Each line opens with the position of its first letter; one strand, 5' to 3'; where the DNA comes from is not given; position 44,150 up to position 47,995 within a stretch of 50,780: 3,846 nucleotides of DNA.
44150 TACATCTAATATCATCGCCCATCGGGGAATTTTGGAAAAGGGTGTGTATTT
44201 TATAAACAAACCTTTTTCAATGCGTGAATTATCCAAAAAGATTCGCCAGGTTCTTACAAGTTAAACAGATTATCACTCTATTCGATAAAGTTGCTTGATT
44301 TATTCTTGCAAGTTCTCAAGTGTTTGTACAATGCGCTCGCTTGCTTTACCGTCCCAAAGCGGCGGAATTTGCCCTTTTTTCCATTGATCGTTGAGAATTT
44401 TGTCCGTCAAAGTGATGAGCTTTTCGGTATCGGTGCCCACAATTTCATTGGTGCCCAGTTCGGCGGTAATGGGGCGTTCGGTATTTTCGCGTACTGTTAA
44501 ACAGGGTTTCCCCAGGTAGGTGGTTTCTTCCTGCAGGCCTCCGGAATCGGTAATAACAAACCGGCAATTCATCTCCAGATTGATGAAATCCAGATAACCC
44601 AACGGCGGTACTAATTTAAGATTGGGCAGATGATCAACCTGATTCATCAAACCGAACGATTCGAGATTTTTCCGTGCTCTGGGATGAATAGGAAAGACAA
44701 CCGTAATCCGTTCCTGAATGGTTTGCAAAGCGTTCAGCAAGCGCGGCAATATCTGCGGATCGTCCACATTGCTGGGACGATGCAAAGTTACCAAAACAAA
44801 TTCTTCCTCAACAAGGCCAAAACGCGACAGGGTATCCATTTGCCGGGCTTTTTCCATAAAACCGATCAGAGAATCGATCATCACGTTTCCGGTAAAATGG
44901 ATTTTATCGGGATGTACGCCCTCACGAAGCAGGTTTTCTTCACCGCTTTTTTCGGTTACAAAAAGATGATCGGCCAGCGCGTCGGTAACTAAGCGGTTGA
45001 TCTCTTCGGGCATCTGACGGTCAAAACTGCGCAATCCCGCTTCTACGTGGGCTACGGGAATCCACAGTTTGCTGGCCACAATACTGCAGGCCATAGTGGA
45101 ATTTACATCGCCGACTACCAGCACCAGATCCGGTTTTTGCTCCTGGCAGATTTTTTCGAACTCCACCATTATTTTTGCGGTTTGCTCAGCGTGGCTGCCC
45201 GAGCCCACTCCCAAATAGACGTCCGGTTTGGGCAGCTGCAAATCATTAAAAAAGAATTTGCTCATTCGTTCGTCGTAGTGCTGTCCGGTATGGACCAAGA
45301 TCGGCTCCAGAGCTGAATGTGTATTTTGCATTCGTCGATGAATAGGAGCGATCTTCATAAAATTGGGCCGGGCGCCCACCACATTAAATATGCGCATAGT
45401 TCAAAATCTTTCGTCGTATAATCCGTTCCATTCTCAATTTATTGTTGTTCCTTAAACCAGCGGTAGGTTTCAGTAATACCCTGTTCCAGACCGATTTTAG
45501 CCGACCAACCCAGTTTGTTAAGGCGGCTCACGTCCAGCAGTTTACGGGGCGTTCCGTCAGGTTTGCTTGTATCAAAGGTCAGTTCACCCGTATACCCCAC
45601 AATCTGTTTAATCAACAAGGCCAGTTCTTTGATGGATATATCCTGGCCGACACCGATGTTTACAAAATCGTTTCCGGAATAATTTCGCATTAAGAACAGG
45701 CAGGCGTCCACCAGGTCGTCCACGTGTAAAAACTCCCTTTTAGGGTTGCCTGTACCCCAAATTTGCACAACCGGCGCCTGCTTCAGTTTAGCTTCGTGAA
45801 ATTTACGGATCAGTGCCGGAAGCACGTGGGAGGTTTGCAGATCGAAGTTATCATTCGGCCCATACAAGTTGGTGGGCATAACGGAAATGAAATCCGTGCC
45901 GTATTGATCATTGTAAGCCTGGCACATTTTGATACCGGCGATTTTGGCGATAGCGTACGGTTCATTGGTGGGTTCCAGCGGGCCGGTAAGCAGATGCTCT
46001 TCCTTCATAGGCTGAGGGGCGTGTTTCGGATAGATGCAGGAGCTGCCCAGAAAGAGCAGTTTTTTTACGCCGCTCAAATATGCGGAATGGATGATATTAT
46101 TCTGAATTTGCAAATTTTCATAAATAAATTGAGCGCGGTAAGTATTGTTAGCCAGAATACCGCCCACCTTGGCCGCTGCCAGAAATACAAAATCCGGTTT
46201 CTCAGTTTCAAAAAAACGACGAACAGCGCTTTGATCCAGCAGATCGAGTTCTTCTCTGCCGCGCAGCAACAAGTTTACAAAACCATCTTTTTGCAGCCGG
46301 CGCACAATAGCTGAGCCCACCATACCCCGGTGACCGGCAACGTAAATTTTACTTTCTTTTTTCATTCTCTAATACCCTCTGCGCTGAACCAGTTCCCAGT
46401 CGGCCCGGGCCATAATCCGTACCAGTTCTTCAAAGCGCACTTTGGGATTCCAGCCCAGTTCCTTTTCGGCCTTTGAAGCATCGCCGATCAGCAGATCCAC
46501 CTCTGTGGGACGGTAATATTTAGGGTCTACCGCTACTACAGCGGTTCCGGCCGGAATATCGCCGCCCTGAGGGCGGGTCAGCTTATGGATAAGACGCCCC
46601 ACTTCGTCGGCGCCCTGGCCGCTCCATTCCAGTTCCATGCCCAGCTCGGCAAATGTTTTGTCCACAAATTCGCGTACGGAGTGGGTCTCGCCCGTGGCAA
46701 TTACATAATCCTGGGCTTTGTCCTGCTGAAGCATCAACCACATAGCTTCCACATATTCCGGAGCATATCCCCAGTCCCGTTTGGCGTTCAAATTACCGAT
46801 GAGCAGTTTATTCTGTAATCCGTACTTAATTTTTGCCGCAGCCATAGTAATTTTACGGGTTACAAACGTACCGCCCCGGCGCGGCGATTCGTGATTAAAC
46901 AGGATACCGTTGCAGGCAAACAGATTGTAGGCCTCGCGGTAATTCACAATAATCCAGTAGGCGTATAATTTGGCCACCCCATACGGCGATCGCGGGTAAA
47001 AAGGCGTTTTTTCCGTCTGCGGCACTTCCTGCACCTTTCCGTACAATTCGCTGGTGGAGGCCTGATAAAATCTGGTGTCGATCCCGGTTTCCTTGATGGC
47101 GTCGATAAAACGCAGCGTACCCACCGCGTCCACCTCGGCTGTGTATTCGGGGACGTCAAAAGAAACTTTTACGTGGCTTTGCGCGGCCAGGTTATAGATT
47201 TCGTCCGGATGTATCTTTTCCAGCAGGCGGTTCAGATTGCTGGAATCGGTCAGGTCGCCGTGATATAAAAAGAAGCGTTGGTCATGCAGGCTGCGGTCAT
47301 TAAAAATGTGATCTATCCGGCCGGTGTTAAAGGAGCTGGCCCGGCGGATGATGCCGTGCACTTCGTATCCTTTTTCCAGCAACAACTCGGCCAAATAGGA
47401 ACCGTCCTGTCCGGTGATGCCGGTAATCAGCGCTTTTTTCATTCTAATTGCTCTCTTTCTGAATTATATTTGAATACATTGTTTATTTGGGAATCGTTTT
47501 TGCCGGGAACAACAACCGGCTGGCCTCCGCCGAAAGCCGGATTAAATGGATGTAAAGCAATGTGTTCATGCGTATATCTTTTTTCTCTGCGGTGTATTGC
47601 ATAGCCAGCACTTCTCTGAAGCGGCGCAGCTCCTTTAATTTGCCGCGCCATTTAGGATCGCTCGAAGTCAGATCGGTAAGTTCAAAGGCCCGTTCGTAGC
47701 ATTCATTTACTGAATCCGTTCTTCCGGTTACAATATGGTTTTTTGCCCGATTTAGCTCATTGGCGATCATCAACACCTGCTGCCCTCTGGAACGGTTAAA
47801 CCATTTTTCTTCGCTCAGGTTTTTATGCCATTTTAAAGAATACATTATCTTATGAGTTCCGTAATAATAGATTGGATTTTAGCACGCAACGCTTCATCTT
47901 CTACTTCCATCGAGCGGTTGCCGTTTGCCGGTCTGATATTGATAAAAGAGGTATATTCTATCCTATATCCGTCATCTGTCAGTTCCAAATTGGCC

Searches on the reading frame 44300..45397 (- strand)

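Call 3: search_protein_families(library=pfam, proteins=[window:44300-45397:-], max_evalue=0.01)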
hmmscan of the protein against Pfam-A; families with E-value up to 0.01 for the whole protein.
window:44300-45397:- (365 aa): 3 families
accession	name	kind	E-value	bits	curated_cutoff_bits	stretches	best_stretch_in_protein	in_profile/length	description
PF02350.25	Epimerase_2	-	4.5e-111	371.5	30.6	1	26-361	5-347/347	UDP-N-acetylglucosamine 2-epimerase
PF04007.18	DUF354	-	2.7e-05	23.8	22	1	74-302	69-285/349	Protein of unknown function (DUF354)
PF13579.12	Glyco_trans_4_4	-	0.0027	18.5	29.7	0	77-171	60-157/158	Glycosyl transferase 4-like domain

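Call 4: search_protein_families(library=ncbifam, proteins=[window:44300-45397:-], max_evalue=0.01)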
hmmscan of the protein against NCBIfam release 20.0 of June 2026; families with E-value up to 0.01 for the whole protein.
window:44300-45397:- (365 aa): 2 families
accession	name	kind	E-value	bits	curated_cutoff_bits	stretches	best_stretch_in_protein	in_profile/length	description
TIGR00236.1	wecB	equivalog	5.8e-106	354.7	210.15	1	1-362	1-364/366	non-hydrolyzing UDP-N-acetylglucosamine 2-epimerase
TIGR03568.1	NeuC_NnaA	equivalog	1.4e-24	86.7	235.9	1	2-359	2-364/365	UDP-N-acetylglucosamine 2-epimerase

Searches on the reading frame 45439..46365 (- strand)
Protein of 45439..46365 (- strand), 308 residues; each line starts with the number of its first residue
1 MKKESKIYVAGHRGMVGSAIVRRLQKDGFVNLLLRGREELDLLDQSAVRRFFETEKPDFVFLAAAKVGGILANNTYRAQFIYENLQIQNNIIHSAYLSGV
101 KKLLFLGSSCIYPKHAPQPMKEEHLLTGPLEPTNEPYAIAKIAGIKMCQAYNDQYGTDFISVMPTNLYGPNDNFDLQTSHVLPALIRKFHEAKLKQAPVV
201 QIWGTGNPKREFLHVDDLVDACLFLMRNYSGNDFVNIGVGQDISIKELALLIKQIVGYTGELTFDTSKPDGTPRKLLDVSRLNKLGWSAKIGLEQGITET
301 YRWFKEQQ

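Call 3: search_protein_families(library=pfam, proteins=[window:45439-46365:-], max_evalue=0.01)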
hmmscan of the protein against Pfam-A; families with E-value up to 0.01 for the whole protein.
window:45439-46365:- (308 aa): 4 families
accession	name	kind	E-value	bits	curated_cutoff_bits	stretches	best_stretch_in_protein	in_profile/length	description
PF01370.27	Epimerase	-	1.3e-68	231.4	20.9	1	7-238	1-240/240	NAD dependent epimerase/dehydratase family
PF16363.11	GDP_Man_Dehyd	-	3.3e-20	73.3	27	1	40-300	59-332/332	GDP-mannose 4,6 dehydratase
PF04321.23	RmlD_sub_bind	-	1.3e-07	31.4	27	1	6-68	2-63/287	RmlD substrate binding domain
PF02719.21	Polysacc_synt_2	-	0.0053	16.4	20.2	0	41-106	62-126/293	Polysaccharide biosynthesis protein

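Call 4: search_protein_families(library=ncbifam, proteins=[window:45439-46365:-], max_evalue=0.01)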
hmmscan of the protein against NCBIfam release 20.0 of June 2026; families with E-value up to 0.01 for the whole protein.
window:45439-46365:- (308 aa): 17 families
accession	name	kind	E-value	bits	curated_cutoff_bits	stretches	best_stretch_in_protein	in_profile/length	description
NF047922.1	GDPFucSynFcl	equivalog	1.1e-158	527.5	500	1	4-307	2-304/308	GDP-L-fucose synthase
TIGR01179.1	galE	equivalog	9.8e-21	73.9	262.3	1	40-307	54-328/332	UDP-glucose 4-epimerase GalE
TIGR01181.1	dTDP_gluc_dehyt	equivalog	3.4e-20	72.4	365.1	1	41-307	58-314/321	dTDP-glucose 4,6-dehydratase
TIGR04180.1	EDH_00030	hypoth_equivalog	7.2e-18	64.7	475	1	41-268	57-268/297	NAD-dependent 4,6-dehydratase LegB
TIGR02197.1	heptose_epim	equivalog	1.4e-11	44.1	274.6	1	7-259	1-263/316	ADP-glyceromanno-heptose 6-epimerase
NF007490.0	PRK10084.1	subfamily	8.4e-11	41.4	649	1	131-306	162-336/361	dTDP-glucose 4,6-dehydratase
NF011728.1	PRK15181.1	equivalog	9e-08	31.5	760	1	87-254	120-280/348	Vi polysaccharide biosynthesis UDP-N-acetylglucosaminuronic acid C-4 epimerase TviC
NF008872.0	PRK11908.1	equivalog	9.2e-08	31.5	294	1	98-256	108-271/349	bifunctional UDP-4-keto-pentose/UDP-xylose synthase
NF007582.0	PRK10217.1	equivalog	4.4e-07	29.3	698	1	130-305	154-332/355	dTDP-glucose 4,6-dehydratase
TIGR03466.1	HpnA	hypoth_equivalog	3.6e-05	22.8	367.65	1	6-180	2-183/327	hopanoid-associated sugar epimerase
TIGR01214.1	rmlD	equivalog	3.9e-05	22.9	224.05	1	6-67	1-61/285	dTDP-4-dehydrorhamnose reductase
NF005998.1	PRK08125.1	equivalog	3.9e-05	22.2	777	1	100-252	424-581/649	bifunctional UDP-4-amino-4-deoxy-L-arabinose formyltransferase/UDP-glucuronic acid oxidase ArnA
NF042422.1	oxyalk_red_OleD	equivalog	6e-05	22.6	580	1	6-195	2-190/329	2-alkyl-3-oxoalkanoate reductase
NF008360.0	PRK11150.1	equivalog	0.00015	21.1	452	1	7-249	2-247/310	ADP-glyceromanno-heptose 6-epimerase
TIGR01777.1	yfcH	hypoth_equivalog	0.0016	18.1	207.35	0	202-253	187-238/292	TIGR01777 family oxidoreductase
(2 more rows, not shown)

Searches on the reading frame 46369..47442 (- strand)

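Call 3: search_protein_families(library=pfam, proteins=[window:46369-47442:-], max_evalue=0.01)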
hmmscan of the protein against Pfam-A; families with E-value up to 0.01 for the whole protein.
window:46369-47442:- (357 aa): 6 families
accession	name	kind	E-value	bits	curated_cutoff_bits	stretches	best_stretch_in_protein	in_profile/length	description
PF16363.11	GDP_Man_Dehyd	-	1.3e-152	508.5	27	1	5-344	1-332/332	GDP-mannose 4,6 dehydratase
PF01370.27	Epimerase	-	1.5e-76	257.4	20.9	1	4-249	1-240/240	NAD dependent epimerase/dehydratase family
PF04321.23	RmlD_sub_bind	-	5.8e-10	39.2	27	1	3-167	2-138/287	RmlD substrate binding domain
PF02719.21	Polysacc_synt_2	-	5e-06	26.4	20.2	1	5-123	2-122/293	Polysaccharide biosynthesis protein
PF05368.20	NmrA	-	0.00029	21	27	1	2-126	3-104/298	NmrA-like family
PF13460.12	NAD_binding_10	-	0.0052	17.1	27.2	0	8-142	1-111/184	NAD(P)H-binding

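Call 4: search_protein_families(library=ncbifam, proteins=[window:46369-47442:-], max_evalue=0.01)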
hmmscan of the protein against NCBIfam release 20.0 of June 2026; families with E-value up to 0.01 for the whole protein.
window:46369-47442:- (357 aa): 23 families
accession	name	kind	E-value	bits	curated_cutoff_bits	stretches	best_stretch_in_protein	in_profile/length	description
TIGR01472.1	gmd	equivalog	1.8e-173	576.5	415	1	2-351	1-341/342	GDP-mannose 4,6-dehydratase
TIGR01181.1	dTDP_gluc_dehyt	equivalog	3.1e-32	111.9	365.1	1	4-344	2-307/321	dTDP-glucose 4,6-dehydratase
TIGR04180.1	EDH_00030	hypoth_equivalog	4.7e-31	107.9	475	1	5-268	2-257/297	NAD-dependent 4,6-dehydratase LegB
TIGR01179.1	galE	equivalog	3e-26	92.1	262.3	1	4-175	2-167/332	UDP-glucose 4-epimerase GalE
TIGR02622.1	CDP_4_6_dhtase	equivalog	6.7e-23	81.4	278.45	1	2-172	5-172/352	CDP-glucose 4,6-dehydratase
NF007582.0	PRK10217.1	equivalog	2.2e-18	66.5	698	1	1-343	1-326/355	dTDP-glucose 4,6-dehydratase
NF007490.0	PRK10084.1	subfamily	4.7e-14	52.1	649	1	53-247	48-257/361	dTDP-glucose 4,6-dehydratase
NF007956.0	PRK10675.1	subfamily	1.5e-12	47.3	394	1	3-171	2-166/338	UDP-glucose 4-epimerase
NF043036.1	ErythonDh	equivalog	1.5e-09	37.5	325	1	3-168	2-163/321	D-erythronate dehydrogenase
NF011728.1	PRK15181.1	equivalog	2.3e-07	30.1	760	1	2-184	16-195/348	Vi polysaccharide biosynthesis UDP-N-acetylglucosaminuronic acid C-4 epimerase TviC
TIGR03466.1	HpnA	hypoth_equivalog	6.3e-07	28.6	367.65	1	3-156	2-140/327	hopanoid-associated sugar epimerase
NF041015.1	UDPsulfquin_syn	equivalog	1.3e-06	27.6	575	1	3-136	2-150/384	UDP-sulfoquinovose synthase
TIGR01214.1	rmlD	equivalog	2.5e-06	26.8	224.05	1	4-170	2-140/285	dTDP-4-dehydrorhamnose reductase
NF042422.1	oxyalk_red_OleD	equivalog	0.00012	21.5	580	1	3-141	2-122/329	2-alkyl-3-oxoalkanoate reductase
NF052578.1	StrlDmthSdmBMthl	equivalog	0.00015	21.7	600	1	4-164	3-144/328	sterol demethylase protein SdmB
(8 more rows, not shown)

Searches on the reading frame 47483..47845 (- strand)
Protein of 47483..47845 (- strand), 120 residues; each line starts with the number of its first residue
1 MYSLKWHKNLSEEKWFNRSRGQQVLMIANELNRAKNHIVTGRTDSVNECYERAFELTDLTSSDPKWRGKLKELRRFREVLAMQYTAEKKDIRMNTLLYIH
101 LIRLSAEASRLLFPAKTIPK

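Call 3: search_protein_families(library=pfam, proteins=[window:47483-47845:-], max_evalue=0.01)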
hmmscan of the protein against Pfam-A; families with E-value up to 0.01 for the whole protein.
window:47483-47845:- (120 aa): 0 families

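Call 4: search_protein_families(library=ncbifam, proteins=[window:47483-47845:-], max_evalue=0.01)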
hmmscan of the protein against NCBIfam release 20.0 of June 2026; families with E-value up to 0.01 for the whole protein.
window:47483-47845:- (120 aa): 0 families

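Call 41: search_protein_families(library=padloc, proteins=[window:47483-47845:-], max_evalue=0.01)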
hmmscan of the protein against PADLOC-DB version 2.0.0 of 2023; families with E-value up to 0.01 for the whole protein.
window:47483-47845:- (120 aa): 0 families

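Call 42: find_homologous_proteins(query=window:47483-47845:-)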
Query window:47483-47845:- (120 aa): 247 proteins with E <= 0.001 among 264 candidates; the best 120 are listed.
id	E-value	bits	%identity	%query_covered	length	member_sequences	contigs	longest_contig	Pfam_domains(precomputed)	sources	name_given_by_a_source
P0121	1.5e-73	262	100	100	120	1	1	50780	-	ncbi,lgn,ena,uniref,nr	ncbi:MAG TPA: hypothetical protein ENK44_14675 [Caldithrix abyssi]|uniref:Four helix bundle protein 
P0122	7.3e-47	176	71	97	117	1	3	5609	-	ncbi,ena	-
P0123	1.1e-45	172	72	97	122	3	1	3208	-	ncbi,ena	-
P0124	2.8e-45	171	70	98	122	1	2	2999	-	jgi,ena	-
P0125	2.8e-44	168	68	97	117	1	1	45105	-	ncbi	-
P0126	2.9e-44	168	71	97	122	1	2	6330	-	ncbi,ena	-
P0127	2.9e-44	168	72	97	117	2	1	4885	-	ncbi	-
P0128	1.3e-41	159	68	95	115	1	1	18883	-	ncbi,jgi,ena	-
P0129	4.8e-41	157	70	96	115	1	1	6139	-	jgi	-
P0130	8.2e-41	157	66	97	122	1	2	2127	-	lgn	-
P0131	1.4e-40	156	67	96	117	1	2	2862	-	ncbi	-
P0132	1.6e-40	156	65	98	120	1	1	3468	-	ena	-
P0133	1.3e-39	153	64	97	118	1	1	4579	-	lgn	-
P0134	2.0e-39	152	70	87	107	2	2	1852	-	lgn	-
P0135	5.6e-39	151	64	98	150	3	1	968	-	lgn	-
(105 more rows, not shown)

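Call 58: search_solved_structures(query=A2, max_evalue=1)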
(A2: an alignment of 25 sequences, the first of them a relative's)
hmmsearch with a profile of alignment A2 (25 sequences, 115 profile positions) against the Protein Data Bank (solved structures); distinct sequences matched with E-value up to 1: 4.
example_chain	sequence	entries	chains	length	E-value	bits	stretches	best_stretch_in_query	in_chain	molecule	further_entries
1orj_A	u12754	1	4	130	0.15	15.4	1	44-97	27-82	flagellar protein FliS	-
1ory_A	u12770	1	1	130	0.16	15.3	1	44-97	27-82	flagellar protein FliS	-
4iwb_A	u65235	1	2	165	0.17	15.2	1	44-97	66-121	FliC, FliS chimera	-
8ohd_A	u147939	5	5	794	0.88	12.9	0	32-101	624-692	E3 UFM1-protein ligase 1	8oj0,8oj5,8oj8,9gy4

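Call 76: predict_structure(alignment_id=A2)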
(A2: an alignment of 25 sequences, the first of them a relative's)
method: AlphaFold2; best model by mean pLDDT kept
length: 120 residues; sequences in the alignment: 25
mean_pLDDT: 93.6   pTM: 0.86
mean pLDDT of the five models: 93.6, 93.4, 92.9, 92.7, 92.7
residues with pLDDT >= 90: 106; 70-90: 10; 50-70: 3; < 50: 1
segments of 3 or more residues with pLDDT < 50: none
pLDDT, mean of each block of 10 residues (from residue 1): 87 96 98 97 96 98 95 97 96 97 94 72
secondary structure, 60 per line:
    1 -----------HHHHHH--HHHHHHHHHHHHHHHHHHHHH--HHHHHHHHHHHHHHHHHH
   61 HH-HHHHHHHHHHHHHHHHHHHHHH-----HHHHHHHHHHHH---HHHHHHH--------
elements in order: H12-17 H20-40 H43-62 H64-85 H91-102 H106-112

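Call 79: fold_search(model_id=the predicted structure, library=pdb)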
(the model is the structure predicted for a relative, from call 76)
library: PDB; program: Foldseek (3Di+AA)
matches with E <= 10: 312; with E <= 0.001: 0
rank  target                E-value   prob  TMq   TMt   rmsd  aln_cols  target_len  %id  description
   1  5maw_E                7.7e-02  1.00  0.63  0.68   6.0       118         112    9  Crystal structure of the flagellin-FliS complex from Bacillus subtilis (released 2017-12-20)
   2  6gow_E                1.0e-01  1.00  0.59  0.64   3.7       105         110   12  Crystal structure of the flagellin-FliS complex from Bacillus subtilis crystallized in spacegroup P22121 (released 2018-08-29)
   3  6hu9_c                4.1e-01  0.99  0.54  0.26   5.2       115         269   10  III2-IV2 mitochondrial respiratory supercomplex from S. cerevisiae (released 2018-12-26)
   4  6ch3_B                4.3e-01  0.97  0.57  0.43   6.5       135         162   14  Crystal structure of the cytoplasmic domain of FlhA and FliS-FliC complex (released 2018-05-16)
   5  9ca3_B                4.6e-01  0.66  0.39  0.19  17.7       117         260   14  Crystal structure of MarE C280S in complex with cyanide bound heme and its native substrate, beta-methyl-L-tryptophan (released 2025-04-02)
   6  1orj_A                5.3e-01  0.89  0.51  0.49   6.0       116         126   14  FLAGELLAR EXPORT CHAPERONE (released 2003-09-16)
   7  9h4c                  5.3e-01  0.85  0.45  0.49   4.9       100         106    7  Crystal structure of the diheme 4D2 (mutant T19D) with bound Fe(III) mesoporphyrin IX (released 2025-12-03)
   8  3iqc_A                5.6e-01  1.00  0.64  0.64   3.7       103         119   14  Crystal structure of FliS from H. pylori (released 2010-06-30)
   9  1orj_D                5.6e-01  0.96  0.56  0.54   5.9       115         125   12  FLAGELLAR EXPORT CHAPERONE (released 2003-09-16)
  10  3g50_A                6.2e-01  0.96  0.55  0.57   4.4       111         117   11  Crystal Structure of NiSOD D3A mutant at 1.9 A (released 2009-04-28)
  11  8dz8_B                6.2e-01  0.66  0.39  0.46   6.0       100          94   14  Neoleukin 4, a de novo designed IL-4 mimetic (released 2023-03-29)
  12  1orj_B                6.5e-01  0.96  0.56  0.63   4.5       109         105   11  FLAGELLAR EXPORT CHAPERONE (released 2003-09-16)
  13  2jx0_MODEL_1_A        6.5e-01  0.54  0.38  0.36   7.3       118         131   16  The paxillin-binding domain (PBD) of G Protein Coupled Receptor (GPCR)-kinase (GRK) interacting protein 1 (GIT (released 2008-04-29)
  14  9n0k_A                7.2e-01  0.75  0.46  0.44   5.9       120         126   17  Crystal structure of KABLE triple mutant (Ile12Phe, Lys14Pro, Leu20Trp) (released 2025-08-20)
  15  1orj_C                8.0e-01  0.95  0.57  0.64   4.2       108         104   12  FLAGELLAR EXPORT CHAPERONE (released 2003-09-16)
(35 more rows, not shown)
